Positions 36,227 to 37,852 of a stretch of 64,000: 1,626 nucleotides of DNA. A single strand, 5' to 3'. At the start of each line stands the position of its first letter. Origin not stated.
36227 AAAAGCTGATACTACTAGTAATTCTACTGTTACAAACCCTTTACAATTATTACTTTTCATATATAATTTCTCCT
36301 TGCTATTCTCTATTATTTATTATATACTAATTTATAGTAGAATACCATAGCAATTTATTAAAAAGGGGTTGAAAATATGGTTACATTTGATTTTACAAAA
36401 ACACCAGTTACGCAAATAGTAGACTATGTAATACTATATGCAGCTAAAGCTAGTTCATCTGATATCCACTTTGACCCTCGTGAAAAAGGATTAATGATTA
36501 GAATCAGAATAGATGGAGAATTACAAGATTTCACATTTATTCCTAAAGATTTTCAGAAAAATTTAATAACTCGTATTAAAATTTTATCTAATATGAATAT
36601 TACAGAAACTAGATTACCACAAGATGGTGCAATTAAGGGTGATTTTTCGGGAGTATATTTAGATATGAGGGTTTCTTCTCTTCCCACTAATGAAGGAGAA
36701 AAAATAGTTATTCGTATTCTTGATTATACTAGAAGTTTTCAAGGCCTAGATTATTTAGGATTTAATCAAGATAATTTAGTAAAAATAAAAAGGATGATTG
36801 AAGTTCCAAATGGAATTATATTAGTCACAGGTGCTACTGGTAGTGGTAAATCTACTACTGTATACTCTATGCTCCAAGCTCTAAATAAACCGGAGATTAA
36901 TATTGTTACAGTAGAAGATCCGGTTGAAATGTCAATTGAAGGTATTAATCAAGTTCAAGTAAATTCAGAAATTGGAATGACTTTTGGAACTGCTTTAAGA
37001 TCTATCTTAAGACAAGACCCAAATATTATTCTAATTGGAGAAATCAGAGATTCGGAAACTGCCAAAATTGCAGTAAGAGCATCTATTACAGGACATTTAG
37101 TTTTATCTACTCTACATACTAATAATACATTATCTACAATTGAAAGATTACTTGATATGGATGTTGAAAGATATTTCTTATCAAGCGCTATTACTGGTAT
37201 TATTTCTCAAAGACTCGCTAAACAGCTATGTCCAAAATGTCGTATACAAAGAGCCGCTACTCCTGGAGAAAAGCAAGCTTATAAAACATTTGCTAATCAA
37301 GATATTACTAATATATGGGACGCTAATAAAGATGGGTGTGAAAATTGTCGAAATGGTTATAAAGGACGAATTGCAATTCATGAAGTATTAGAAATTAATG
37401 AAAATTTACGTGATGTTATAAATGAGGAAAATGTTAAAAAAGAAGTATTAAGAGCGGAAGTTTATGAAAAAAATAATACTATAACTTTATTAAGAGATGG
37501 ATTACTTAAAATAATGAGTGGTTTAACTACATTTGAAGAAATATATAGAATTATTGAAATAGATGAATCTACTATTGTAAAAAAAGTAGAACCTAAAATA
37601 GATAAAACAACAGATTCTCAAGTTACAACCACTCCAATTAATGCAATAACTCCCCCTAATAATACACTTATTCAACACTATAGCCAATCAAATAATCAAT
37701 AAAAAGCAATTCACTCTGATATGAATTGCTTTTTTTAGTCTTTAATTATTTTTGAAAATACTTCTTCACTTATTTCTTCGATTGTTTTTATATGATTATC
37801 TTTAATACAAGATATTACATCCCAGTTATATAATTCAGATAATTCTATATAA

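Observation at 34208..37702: Modular type IV pilin fused to a DUF285/BspA-like repeat domain, with a second pilin and a divergent orphan assembly ATPase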

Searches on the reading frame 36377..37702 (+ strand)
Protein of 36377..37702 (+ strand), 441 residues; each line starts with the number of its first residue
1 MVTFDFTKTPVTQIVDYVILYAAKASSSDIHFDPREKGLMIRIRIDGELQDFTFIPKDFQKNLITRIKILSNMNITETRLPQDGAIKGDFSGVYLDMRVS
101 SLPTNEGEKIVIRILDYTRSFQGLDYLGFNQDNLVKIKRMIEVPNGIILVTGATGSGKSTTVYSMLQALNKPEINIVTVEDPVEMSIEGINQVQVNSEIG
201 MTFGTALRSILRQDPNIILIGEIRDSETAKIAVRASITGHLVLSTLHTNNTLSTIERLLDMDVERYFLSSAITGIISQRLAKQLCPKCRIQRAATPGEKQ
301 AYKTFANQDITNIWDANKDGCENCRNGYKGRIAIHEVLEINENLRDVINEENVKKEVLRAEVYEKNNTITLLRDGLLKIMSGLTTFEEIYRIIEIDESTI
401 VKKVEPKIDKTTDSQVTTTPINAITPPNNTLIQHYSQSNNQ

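Call 3: search_protein_families(library=pfam, proteins=[window:36377-37702:+], max_evalue=1)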
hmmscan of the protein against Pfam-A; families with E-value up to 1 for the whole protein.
window:36377-37702:+ (441 aa): 24 families
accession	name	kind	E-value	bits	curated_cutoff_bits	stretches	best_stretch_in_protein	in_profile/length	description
PF00437.27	T2SSE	-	3.8e-120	401.4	24.9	1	9-391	6-370/370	Type II/IV secretion system protein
PF13173.12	AAA_14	-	5.8e-05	23.5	27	1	145-236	2-84/129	AAA domain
PF13401.12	AAA_22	-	0.00011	22.9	27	1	145-190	5-50/130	AAA domain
PF13476.12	AAA_23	-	0.00036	21.7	27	1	140-358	14-177/201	AAA domain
PF01580.24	FtsK_SpoIIIE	-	0.00047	20.1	24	1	142-169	37-63/221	FtsK/SpoIIIE family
PF01656.29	CbiA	-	0.00058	20.3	25.4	1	147-397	1-117/125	CobQ/CobB/MinD/ParA nucleotide binding domain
PF13555.12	AAA_29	-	0.0011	19.1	27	1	143-162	19-39/61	P-loop containing region of AAA domain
PF13191.12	AAA_16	-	0.0016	19.4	32.6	1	146-185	25-63/167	AAA ATPase domain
PF01935.23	DUF87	-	0.0026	18.3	23.2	1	149-177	27-56/220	Helicase HerA, central domain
PF25199.1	nSTAND_NTPase5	-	0.0068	16.7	34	1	146-186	42-83/145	Novel STAND NTPase 5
PF20720.3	nSTAND3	-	0.0087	16.2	27.2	1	145-184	17-56/155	Novel STAND NTPase 3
PF12775.13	AAA_7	-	0.012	15.5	25.8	1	148-179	36-67/181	P-loop containing dynein motor region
PF05673.19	DUF815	-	0.013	15.1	23.8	1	148-181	56-89/249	Protein of unknown function (DUF815)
PF01443.25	Viral_helicase1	-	0.019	15.2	21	1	148-222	1-67/228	Viral superfamily 1 RNA helicase core domain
PF13245.12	AAA_19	-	0.028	15.1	25.1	1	142-173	8-39/134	AAA domain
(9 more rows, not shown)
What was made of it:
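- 36377..37702 (+): GspE/PilB-type extension ATPase, 441 aa, lacking the N1 domain, with all catalytic boxes and the tetracysteine motif. PF00437 E 3.8e-120 (call 3).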

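Call 4: search_protein_families(library=ncbifam, proteins=[window:36377-37702:+], max_evalue=1)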
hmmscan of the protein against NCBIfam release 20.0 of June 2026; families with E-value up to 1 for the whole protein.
window:36377-37702:+ (441 aa): 33 families (the best 25 are shown)
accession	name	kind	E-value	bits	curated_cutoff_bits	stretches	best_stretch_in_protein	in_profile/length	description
TIGR02533.1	type_II_gspE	equivalog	2.2e-139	465.3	630.25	1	8-392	106-485/486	type II secretion system ATPase GspE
TIGR02538.1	type_IV_pilB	equivalog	3.3e-137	458.5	675.65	1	8-392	178-561/564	type IV-A pilus assembly ATPase PilB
NF007755.0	PRK10436.1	equivalog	4.9e-130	434.3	617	1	7-396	81-462/465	type II secretion system protein GspE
NF053534.1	T4PilAsmATPsTfpB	equivalog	1.9e-118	396.4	850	1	9-393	199-582/584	type IV pilus assembly ATPase TfpB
NF041000.1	ATPase_ComGA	equivalog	7.5e-80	267.7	300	1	18-282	3-266/267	competence type IV pilus ATPase ComGA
TIGR01420.1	pilT_fam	subfamily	2e-51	175.3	319.1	1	19-283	6-270/343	PilT/PilU family type 4a pilus ATPase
TIGR02525.1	plasmid_TraJ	equivalog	2e-25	89.5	368.3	1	144-261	148-272/372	plasmid transfer ATPase TraJ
TIGR02524.1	dot_icm_DotB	equivalog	1.8e-21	76.8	463.3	1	140-261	129-259/358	Dot/Icm type IV secretion system ATPase DotB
NF058587.1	archaellum_moto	equivalog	5e-17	61.8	550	1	148-260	278-395/527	archaellum flagellar ATPase motor FlaI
TIGR02782.1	TrbB_P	equivalog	2.7e-15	56.4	304.55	1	148-259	139-253/303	P-type conjugative transfer ATPase TrbB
NF010469.0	PRK13894.1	subfamily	5.6e-15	55.5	508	1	147-259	151-265/320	conjugal transfer ATPase TrbB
TIGR02788.1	VirB11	equivalog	3e-14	52.8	249.95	1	148-262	147-266/308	P-type DNA transfer ATPase VirB11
TIGR03819.1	heli_sec_ATPase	hypoth_equivalog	1.3e-12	47.5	373.15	1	61-257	97-296/340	TadA family conjugal transfer-associated ATPase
NF010407.0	PRK13833.1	subfamily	3.1e-12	46.6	499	1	147-263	146-264/323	conjugal transfer protein TrbB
NF010425.0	PRK13851.1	equivalog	1.1e-09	37.6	461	1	133-259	150-281/344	type IV secretion system protein VirB11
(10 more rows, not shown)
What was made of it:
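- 36377..37702 (+): Matches GspE/PilB profiles from position 106/178 onward (call 4).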

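Call 18: find_related_loci(query=window:36377-37702:+, collection=genome_contigs, flank=10000)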
Query window:36377-37702:+ (441 aa) in genome_contigs; peptide patterns used: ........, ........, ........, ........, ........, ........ (x = any residue, [..] = any of these).
98 stretches matched a pattern; 17 encode a relative of the query (tblastn E <= 1e-3); 17 distinct loci.
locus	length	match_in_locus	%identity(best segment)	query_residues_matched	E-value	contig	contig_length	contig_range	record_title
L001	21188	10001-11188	65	4-403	9e-172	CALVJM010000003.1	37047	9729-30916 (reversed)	MAG: uncultured Bacilli bacterium isolate BRZ_F__bin63 genome assembly, contig: BRZ_F__NODE_1336_length_37047_cov_5.3876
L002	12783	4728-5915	65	4-403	2e-171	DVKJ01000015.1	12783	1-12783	MAG TPA_asm: Candidatus Pelethosoma merdigallinarum isolate CHK195-5794 CHK195__C76927_L12783_ERR3414590, whole genome s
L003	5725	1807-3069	61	4-434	2e-172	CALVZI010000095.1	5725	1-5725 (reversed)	MAG: uncultured Bacilli bacterium isolate E10__bin67 genome assembly, contig: E10__k127_3772616, whole genome shotgun se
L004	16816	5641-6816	64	4-399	2e-167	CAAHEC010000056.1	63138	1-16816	MAG TPA_asm: Bacilli bacterium, isolate HGM10828, WGS project CAAHEC010000000 data, contig: SRS820626_38_k75_82115, whol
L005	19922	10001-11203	63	4-407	1e-165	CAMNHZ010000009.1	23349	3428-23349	MAG: uncultured Firmicutes bacterium isolate SRR873597_bin.143_metaWRAP_v1.3_MAG genome assembly, contig: NODE.4769_leng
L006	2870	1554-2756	63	4-407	3e-175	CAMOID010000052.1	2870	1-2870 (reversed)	MAG: uncultured Bacillales bacterium isolate SRR873601_bin.127_metaWRAP_v1.3_MAG genome assembly, contig: NODE_124669_le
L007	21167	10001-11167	64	4-396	4e-165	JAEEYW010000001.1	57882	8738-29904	MAG: Bacillales bacterium isolate Tb.RUG.7 k141_336678_flag=0_multi=13.0046_len=57882, whole genome shotgun sequence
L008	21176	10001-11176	64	4-399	2e-165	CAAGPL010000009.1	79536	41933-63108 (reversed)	MAG TPA_asm: Bacilli bacterium, isolate HGM10825, WGS project CAAGPL010000000 data, contig: SRS820607_84_k75_17140, whol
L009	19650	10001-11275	60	4-430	1e-163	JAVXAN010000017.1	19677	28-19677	MAG: Bacilli bacterium isolate CGS5Y2-bin26 NODE_2452_length_19677_cov_5.725461, whole genome shotgun sequence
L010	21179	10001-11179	64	4-400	1e-163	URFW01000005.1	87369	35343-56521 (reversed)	uncultured Tenericutes bacterium isolate UMGS957 genome assembly, contig: NODE_191_length_87369_cov_6.596286, whole geno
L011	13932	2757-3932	64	4-396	1e-162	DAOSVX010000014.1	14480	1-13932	MAG TPA_asm: Bacilli bacterium isolate AMR_MDS_2152 NODE_2641_length_14480_cov_4.962912, whole genome shotgun sequence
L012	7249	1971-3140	62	4-397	2e-162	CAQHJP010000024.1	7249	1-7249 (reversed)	MAG TPA_asm: uncultured Bacilli bacterium isolate MGBC121008 genome assembly, contig: MGBC121008.24, whole genome shotgu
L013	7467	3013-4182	62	4-397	7e-161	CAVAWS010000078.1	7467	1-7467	Paratractidigestivibacter sp. isolate G02643-L1_cleanbin_000022 genome assembly, contig: Spades_G02643-L1_contig_3221, w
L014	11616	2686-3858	61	3-397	7e-160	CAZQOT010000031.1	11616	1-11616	MAG TPA_asm: uncultured Muribaculaceae bacterium isolate SRP192927_co2_36 genome assembly, contig: NODE_10412_length_116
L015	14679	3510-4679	61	4-397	2e-159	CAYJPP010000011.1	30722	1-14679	MAG TPA_asm: uncultured Muribaculaceae bacterium isolate ERP123703_co3_323 genome assembly, contig: NODE_1589_length_307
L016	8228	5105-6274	62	4-397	2e-159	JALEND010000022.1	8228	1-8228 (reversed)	MAG: Mycoplasmatota bacterium isolate SUG156 k141_3906393, whole genome shotgun sequence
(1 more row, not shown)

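Call 20: search_protein_families(library=pfam, proteins=[L001:6644-7711:+, L001:7706-9319:-, L001:9319-9882:-, L001:12968-13747:-, L001:13747-15843:-, L001:15915-16325:+, L010:8238-9377:-, L007:8093-9892:-, L016:3366-4307:-, L012:763-1869:-], max_evalue=0.01)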
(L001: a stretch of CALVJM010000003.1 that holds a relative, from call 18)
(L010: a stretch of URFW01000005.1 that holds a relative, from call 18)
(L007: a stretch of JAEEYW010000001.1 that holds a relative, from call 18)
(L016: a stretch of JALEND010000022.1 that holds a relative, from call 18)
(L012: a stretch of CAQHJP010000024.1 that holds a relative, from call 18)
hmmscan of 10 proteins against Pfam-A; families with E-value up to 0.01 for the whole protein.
L001:6644-7711:+ (355 aa): 1 family
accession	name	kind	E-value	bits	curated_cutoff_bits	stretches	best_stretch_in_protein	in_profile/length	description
PF07670.19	Gate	-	3.1e-12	47.3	29.6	1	71-165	3-96/104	Nucleoside recognition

L001:7706-9319:- (537 aa): 3 families
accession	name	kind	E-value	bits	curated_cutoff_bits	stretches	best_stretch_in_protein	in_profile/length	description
PF12810.13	ALK_LTK_GRD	-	4.3e-45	155.1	24.5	1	284-533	6-243/243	ALK/LTK, Glycine-rich domain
PF16403.11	Bact_surface_Ig-like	-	2e-05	25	27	1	188-262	2-69/71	Bacterial surface protein, Ig-like domain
PF07963.17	N_methyl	-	0.00032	20.6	21.2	1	2-25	3-26/27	Prokaryotic N-terminal methylation motif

L001:9319-9882:- (187 aa): 0 families

L001:12968-13747:- (259 aa): 2 families
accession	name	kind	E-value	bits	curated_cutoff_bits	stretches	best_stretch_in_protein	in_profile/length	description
PF06750.18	A24_N_bact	-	1.1e-34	118.8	23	1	16-97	1-82/84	Bacterial Peptidase A24 N-terminal domain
PF01478.23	Peptidase_A24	-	6.5e-17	62.3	26.5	1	109-218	1-103/104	Type IV leader peptidase family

L001:13747-15843:- (698 aa): 2 families
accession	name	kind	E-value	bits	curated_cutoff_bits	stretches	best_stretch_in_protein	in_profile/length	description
PF00482.28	T2SSF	-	2.4e-53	179.8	25.2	2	360-483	1-125/125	Type II secretion system (T2SS), protein F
PF20990.2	DUF2207_C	-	0.0067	16.6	33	1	438-534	121-190/247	Predicted membrane protein (DUF2207) C-terminal domain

L001:15915-16325:+ (136 aa): 1 family
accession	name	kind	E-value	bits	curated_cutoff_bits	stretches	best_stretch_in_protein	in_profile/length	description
PF14181.11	YqfQ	-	1.7e-10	41.8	27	1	36-119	37-119/166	YqfQ-like protein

L010:8238-9377:- (379 aa): 1 family
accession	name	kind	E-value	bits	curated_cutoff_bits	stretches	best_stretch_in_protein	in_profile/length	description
PF07963.17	N_methyl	-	4.4e-05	23.3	21.2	1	7-27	3-23/27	Prokaryotic N-terminal methylation motif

L007:8093-9892:- (599 aa): 0 families

L016:3366-4307:- (313 aa): 1 family
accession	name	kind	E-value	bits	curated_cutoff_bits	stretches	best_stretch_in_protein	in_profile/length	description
PF07963.17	N_methyl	-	2.3e-06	27.4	21.2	1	2-24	1-23/27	Prokaryotic N-terminal methylation motif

L012:763-1869:- (368 aa): 0 families
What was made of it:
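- On Type IV pilin (class III signal peptide): Orthologous pilin2 proteins of L010 (23.3) and L016 (27.4) do pass (call 20).
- orthologous pilin2 proteins pass the N_methyl cut-off (L010 23.3 bits, L016 27.4 bits; call 20);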

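Call 23: find_encoding_contigs(protein=window:36377-37702:+, flank=10000, max_places=4)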
Protein window:36377-37702:+ (441 aa): no gene with exactly this product is on record in the collection.

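Call 61: search_protein_families(library=pfam, proteins=[L012:5915-7186:-, L012:5532-5882:-, L007:3532-4335:-, L014:4229-4930:-, L015:4908-5789:-, L015:5805-7307:-, L011:9-2483:-, L011:4852-6657:-], max_evalue=0.01)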
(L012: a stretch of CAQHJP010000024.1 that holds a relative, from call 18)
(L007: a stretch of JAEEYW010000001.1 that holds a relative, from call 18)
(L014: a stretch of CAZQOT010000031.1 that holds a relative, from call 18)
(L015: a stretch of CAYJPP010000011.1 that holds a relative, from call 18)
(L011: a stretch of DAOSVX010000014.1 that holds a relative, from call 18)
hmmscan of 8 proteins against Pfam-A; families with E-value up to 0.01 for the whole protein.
L012:5915-7186:- (423 aa): 2 families
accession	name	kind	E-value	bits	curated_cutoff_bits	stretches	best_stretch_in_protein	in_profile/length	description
PF00733.27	Asn_synthase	-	2.2e-51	176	21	1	86-413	5-353/354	Asparagine synthase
PF06508.19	QueC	-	4.2e-05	23.6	22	1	103-165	4-66/210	Queuosine biosynthesis protein QueC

L012:5532-5882:- (116 aa): 1 family
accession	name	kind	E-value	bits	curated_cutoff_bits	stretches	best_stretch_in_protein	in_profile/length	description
PF07963.17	N_methyl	-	6.6e-05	22.8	21.2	1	2-24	3-25/27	Prokaryotic N-terminal methylation motif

L007:3532-4335:- (267 aa): 3 families
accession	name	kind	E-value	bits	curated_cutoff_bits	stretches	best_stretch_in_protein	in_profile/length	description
PF16403.11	Bact_surface_Ig-like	-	2.9e-05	24.5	27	0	148-179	29-60/71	Bacterial surface protein, Ig-like domain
PF07963.17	N_methyl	-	7.9e-05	22.5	21.2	1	3-26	2-25/27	Prokaryotic N-terminal methylation motif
PF02494.22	HYR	-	0.00095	19.9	21.7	1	191-256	1-71/81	HYR domain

L014:4229-4930:- (233 aa): 1 family
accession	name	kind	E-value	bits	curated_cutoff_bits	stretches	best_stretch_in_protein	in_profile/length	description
PF01553.26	Acyltransferase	-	7e-22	78.1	23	1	54-176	2-131/132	Acyltransferase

L015:4908-5789:- (293 aa): 1 family
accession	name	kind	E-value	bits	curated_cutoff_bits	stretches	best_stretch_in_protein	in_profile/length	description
PF20990.2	DUF2207_C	-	2.2e-36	126.3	33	1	33-259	4-247/247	Predicted membrane protein (DUF2207) C-terminal domain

L015:5805-7307:- (500 aa): 0 families

L011:9-2483:- (824 aa): 5 families
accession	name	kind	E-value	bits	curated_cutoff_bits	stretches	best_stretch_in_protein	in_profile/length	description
PF00133.28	tRNA-synt_1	-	3.1e-81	273.7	22.7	1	36-586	2-411/414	tRNA synthetases class I (I, L, M and V)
PF08264.19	Anticodon_1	-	8.7e-25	87.8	25.1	1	629-773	1-146/148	Anticodon-binding domain of tRNA ligase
PF09334.17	tRNA-synt_1g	-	1e-21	77.6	20.1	1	58-204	3-133/391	tRNA synthetases class I (M)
PF13603.12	tRNA-synt_1_2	-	8.9e-08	32.3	25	1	251-328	78-155/185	Leucyl-tRNA synthetase, editing domain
PF01406.26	tRNA-synt_1e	-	1e-05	25.5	27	0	63-163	17-105/301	tRNA synthetases class I (C) catalytic domain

L011:4852-6657:- (601 aa): 1 family
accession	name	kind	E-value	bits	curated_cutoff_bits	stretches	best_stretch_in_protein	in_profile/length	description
PF00482.28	T2SSF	-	6.7e-54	181.6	25.2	2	264-388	1-125/125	Type II secretion system (T2SS), protein F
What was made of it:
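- Tried and rejected: The 423-aa gene next to a pilin in L012 was tested as a possible PilC and is an asparagine synthase (call 61).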

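Call 67: find_related_loci(query=window:36377-37702:+, collection=metagenome_contigs, flank=10000)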
Query window:36377-37702:+ (441 aa) in metagenome_contigs; peptide patterns used: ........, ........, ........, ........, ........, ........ (x = any residue, [..] = any of these).
172 stretches matched a pattern; 9 encode a relative of the query (tblastn E <= 1e-3); 9 distinct loci.
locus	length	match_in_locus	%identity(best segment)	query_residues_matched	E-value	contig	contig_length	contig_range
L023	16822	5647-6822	64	4-399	1e-167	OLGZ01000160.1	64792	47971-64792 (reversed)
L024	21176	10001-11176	64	4-399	1e-165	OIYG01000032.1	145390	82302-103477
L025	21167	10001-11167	64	4-396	2e-165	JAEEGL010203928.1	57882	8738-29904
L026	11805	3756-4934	64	4-400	5e-164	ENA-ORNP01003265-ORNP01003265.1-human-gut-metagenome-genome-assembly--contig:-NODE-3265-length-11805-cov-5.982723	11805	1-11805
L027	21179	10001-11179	64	4-400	5e-164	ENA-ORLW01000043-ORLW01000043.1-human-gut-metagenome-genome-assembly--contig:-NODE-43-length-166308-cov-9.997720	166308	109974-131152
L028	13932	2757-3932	64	4-396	7e-163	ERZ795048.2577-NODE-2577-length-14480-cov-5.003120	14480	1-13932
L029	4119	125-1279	62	4-400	1e-161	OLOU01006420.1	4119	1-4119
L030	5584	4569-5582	67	4-343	3e-156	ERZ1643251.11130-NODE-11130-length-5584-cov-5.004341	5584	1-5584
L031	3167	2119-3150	66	4-349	2e-160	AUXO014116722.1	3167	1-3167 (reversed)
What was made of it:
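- Tried and rejected: Scans of genome and metagenome collections with the ATPase: nothing closer than 67% identity (calls 18, 67).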

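Call 76: search_solved_structures(query=window:36377-37702:+, max_evalue=1e-30)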
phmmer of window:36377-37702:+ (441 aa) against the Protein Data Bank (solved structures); distinct sequences matched with E-value up to 1e-30: 18.
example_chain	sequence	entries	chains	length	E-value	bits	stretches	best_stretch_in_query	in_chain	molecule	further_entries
4pht_A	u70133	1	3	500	5.9e-97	328.3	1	9-393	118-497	General secretory pathway protein E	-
4ksr_A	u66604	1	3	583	7.2e-97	328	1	9-394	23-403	Type II secretion system protein E, Hemolysin-coregulated protein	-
4kss_A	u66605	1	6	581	7.6e-97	327.9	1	9-394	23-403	Type II secretion system protein E, hemolysin-coregulated protein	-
1p9r_A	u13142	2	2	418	1.7e-96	326.8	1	9-391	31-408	General secretion pathway protein E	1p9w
6ejf_A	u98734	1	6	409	8.5e-94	317.9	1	14-394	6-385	Type IV pilus assembly protein PilF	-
5oiu_A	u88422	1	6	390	1e-93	317.7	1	12-390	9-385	Type IV pilus assembly protein PilF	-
5it5_F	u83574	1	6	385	1.5e-93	317.1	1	14-390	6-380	ATP binding motif-containing protein PilF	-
6f8l_G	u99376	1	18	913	4.3e-93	315.6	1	11-394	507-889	Type IV pilus assembly protein PilF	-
3jc8_Ba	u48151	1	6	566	6.8e-93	314.9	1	9-390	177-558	Type IV-A pilus assembly ATPase PilB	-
6olj_C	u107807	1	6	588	3.1e-92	312.8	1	9-396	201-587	Type IV pilus biogenesis ATPase PilB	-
5tsg_B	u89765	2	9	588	6.1e-92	311.8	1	9-396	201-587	Type IV pilus biogenesis ATPase PilB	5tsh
5zfr_A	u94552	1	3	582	7e-92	311.6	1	9-396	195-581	Type IV pilus biogenesis ATPase PilB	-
8dze_A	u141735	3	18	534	2.6e-38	135.2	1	96-399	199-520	BfpD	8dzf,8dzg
3jvu_A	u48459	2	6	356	1e-36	129.9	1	18-284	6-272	Twitching mobility protein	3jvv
2ewv_A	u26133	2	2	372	4.5e-32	114.6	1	120-283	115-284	twitching motility protein PilT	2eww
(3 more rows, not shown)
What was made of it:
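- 36377..37702 (+): PDB: GspE, PilF and PilB at E 1e-97 to 1e-92, against PilT at 1e-37 (call 76).
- Closest known: GspE/PilB/PilF extension ATPases of type II secretion and type IV pili. Same: PDB matches at E about 1e-97 (call 76).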

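Call 77: search_protein_families(library=ncbifam, proteins=[L001:13747-15843:-, L001:7706-9319:-], max_evalue=0.01)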
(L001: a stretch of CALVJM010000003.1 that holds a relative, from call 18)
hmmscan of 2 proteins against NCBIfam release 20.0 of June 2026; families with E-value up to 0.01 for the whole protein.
L001:13747-15843:- (698 aa): 6 families
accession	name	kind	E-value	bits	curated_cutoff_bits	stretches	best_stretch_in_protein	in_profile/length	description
TIGR02120.1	GspF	equivalog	4.7e-88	296.1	424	1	294-693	1-399/401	type II secretion system inner membrane protein GspF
NF052607.1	T4PiliAsmPilCThrm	equivalog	1.3e-77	261.6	700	1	293-694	3-403/406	type IV pilus assembly protein PilC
NF052606.1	T4PiliAsmPilCMyx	equivalog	5.2e-70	236.4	700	1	284-696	12-419/419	type IV pilus assembly protein PilC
NF007861.0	PRK10573.1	equivalog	5.7e-69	233.1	401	1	292-697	5-400/401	protein transport protein HofC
NF047826.1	T3SSXpsF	equivalog_domain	3.3e-56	190.8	650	1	293-695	3-404/405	type II secretion system protein XpsF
NF041012.2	T4P_ComGB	equivalog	3.4e-41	141.7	240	1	358-692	4-331/332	competence type IV pilus assembly protein ComGB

L001:7706-9319:- (537 aa): 2 families
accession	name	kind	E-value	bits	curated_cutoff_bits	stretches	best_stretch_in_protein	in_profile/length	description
NF041013.1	T4P_ComGE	equivalog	0.00053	20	49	1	2-66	2-68/83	competence type IV pilus minor pilin ComGE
TIGR02599.1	TIGR02599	subfamily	0.0063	15.8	256.5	1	5-46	1-42/361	Verru_Chthon cassette protein C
